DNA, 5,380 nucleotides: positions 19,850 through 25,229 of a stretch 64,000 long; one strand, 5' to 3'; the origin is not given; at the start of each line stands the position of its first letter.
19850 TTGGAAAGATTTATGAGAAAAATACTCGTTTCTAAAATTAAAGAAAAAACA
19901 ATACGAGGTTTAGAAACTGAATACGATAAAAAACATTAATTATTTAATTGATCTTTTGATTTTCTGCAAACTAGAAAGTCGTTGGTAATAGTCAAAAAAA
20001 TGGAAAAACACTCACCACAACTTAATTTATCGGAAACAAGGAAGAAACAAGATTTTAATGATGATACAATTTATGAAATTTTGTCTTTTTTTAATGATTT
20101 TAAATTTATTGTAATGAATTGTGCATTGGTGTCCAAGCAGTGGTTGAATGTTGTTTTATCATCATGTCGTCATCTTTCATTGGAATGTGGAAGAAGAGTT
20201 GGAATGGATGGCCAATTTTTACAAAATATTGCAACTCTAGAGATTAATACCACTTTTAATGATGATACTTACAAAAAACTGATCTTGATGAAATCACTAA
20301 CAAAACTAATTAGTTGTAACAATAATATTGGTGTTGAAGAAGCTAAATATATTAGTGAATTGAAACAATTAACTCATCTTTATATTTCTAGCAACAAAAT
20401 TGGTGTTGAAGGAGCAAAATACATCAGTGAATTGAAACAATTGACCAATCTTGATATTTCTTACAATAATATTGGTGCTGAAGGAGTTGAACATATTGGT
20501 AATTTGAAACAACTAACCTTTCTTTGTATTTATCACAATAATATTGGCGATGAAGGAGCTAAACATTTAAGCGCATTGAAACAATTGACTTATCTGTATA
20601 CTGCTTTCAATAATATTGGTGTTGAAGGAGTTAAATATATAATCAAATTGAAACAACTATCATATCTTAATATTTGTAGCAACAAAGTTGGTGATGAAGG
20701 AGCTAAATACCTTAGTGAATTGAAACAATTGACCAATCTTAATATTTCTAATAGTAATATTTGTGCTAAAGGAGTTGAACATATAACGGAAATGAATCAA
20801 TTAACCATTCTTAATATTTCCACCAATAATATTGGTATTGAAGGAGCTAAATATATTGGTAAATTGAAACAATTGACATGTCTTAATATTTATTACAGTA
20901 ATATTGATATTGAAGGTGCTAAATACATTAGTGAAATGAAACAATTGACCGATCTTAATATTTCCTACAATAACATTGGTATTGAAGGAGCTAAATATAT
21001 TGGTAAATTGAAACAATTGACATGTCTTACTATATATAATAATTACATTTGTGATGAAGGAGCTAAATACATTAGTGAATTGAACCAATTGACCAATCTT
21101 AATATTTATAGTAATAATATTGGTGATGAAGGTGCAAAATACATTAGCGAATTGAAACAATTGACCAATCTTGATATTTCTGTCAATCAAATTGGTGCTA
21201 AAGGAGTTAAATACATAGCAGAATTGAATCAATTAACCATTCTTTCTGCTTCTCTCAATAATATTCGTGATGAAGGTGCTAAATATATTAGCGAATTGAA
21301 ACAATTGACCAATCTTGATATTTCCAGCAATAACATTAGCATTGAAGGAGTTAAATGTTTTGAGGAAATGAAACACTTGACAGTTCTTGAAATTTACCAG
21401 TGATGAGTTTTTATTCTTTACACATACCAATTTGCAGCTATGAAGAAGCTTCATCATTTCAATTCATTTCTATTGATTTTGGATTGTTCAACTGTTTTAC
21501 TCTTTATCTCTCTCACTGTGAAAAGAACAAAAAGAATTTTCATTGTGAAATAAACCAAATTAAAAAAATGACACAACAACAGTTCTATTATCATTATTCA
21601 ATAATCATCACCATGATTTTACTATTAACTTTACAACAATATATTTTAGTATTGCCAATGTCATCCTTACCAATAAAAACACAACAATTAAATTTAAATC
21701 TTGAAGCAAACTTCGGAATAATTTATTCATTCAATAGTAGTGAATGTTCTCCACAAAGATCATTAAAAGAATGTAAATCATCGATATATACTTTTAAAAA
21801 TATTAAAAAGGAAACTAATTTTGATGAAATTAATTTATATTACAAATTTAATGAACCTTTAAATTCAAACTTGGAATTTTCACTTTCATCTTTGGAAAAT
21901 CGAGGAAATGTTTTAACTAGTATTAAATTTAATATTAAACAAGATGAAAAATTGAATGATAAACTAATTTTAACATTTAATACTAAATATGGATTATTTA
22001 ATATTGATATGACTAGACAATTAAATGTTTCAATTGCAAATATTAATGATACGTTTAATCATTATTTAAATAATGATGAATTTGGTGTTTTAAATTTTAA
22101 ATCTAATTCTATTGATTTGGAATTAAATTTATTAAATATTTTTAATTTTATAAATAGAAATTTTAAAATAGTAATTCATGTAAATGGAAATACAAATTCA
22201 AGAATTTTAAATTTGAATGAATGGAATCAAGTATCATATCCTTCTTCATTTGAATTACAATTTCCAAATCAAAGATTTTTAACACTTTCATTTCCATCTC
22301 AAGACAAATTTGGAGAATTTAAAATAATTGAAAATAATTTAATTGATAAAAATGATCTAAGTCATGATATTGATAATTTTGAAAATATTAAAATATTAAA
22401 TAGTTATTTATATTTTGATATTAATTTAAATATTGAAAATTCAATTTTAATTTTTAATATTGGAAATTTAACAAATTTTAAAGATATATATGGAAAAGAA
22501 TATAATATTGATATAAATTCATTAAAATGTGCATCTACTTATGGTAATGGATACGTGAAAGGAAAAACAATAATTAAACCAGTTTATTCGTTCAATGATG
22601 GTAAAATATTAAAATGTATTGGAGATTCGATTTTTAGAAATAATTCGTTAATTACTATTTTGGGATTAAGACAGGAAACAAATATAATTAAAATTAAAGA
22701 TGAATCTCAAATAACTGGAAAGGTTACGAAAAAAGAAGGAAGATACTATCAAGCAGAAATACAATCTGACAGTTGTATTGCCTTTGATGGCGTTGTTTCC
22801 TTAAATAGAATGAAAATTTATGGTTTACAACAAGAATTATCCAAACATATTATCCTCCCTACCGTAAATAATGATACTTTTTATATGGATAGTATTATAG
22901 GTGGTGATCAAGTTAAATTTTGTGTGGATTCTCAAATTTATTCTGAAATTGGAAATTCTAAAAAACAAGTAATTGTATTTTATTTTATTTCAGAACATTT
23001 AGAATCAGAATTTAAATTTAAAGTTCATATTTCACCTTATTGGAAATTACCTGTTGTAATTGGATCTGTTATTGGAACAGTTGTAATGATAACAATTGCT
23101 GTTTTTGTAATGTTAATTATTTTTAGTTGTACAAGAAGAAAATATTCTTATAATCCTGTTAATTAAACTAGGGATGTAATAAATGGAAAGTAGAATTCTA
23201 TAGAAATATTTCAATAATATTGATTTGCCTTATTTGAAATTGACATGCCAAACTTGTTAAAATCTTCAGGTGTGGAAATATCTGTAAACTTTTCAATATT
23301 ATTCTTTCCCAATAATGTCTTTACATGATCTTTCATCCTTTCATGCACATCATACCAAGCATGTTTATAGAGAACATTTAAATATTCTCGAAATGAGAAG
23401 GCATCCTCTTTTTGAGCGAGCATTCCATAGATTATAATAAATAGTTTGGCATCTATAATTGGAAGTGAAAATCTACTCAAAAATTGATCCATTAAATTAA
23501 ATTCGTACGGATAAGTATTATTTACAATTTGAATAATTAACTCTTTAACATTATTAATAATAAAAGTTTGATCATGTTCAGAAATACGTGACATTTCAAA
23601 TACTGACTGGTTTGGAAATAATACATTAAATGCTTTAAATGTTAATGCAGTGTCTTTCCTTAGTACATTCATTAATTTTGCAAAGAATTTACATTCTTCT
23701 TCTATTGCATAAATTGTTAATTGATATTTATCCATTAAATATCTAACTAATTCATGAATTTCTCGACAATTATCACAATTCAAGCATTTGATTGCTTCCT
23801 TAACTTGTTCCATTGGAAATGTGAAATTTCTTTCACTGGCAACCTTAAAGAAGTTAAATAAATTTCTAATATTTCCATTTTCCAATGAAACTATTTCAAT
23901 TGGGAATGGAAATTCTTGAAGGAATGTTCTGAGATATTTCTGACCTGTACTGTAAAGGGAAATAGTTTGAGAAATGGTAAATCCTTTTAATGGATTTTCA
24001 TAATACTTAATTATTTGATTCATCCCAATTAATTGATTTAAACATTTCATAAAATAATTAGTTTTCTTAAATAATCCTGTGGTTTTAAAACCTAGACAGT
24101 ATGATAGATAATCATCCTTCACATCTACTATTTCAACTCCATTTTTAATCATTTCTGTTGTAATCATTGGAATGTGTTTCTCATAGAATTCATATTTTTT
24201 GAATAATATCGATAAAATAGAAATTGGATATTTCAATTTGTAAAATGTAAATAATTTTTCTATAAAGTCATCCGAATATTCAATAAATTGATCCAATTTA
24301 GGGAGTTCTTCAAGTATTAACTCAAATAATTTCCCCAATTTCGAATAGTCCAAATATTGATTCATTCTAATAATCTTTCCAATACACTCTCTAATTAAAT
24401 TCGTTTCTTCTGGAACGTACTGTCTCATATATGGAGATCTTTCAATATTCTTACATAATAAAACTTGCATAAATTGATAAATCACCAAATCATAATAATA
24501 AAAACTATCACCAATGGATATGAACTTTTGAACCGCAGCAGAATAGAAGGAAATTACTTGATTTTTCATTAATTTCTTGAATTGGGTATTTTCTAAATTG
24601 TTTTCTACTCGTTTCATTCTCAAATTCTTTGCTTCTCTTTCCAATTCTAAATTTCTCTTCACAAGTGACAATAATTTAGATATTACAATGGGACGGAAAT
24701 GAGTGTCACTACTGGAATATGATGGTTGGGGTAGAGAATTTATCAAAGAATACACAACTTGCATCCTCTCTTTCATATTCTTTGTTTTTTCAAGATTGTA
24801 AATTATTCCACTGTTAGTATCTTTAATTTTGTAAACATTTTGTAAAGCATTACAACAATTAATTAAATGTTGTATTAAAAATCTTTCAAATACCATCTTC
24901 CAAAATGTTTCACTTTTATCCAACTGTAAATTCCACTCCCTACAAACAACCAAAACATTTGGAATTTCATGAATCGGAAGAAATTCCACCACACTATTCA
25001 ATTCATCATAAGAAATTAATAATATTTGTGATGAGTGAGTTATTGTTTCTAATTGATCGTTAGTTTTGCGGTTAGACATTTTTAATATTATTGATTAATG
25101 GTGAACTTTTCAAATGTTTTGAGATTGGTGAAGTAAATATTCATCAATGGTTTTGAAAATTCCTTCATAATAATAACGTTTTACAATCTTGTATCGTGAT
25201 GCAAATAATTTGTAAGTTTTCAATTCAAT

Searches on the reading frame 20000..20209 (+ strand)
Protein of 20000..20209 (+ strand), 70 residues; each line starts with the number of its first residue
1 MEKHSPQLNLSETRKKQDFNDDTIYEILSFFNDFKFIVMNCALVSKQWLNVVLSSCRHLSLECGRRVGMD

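Call 54: search_protein_families(library=pfam, max_evalue=10, proteins=[window:20000-20209:+])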
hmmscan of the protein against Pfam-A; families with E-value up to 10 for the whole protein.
seq(70 aa): 2 families
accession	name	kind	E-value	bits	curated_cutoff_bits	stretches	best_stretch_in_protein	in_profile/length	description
PF00646.38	F-box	-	0.0017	18.7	20.5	1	18-58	3-41/43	F-box domain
PF12937.12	F-box-like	-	0.029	14.6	24.3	1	24-53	9-36/47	F-box-like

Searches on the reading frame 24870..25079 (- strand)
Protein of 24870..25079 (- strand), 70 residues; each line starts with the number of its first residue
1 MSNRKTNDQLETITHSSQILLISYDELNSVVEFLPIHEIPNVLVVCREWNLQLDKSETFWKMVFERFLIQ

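Call 54: search_protein_families(library=pfam, max_evalue=10, proteins=[window:24870-25079:-])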
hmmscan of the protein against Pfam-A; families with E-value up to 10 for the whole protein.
seq(70 aa): 2 families
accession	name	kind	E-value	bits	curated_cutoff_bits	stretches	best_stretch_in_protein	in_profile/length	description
PF00646.38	F-box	-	0.0015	18.8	20.5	1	20-57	2-39/43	F-box domain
PF12937.12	F-box-like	-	0.0085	16.3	24.3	1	30-65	12-46/47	F-box-like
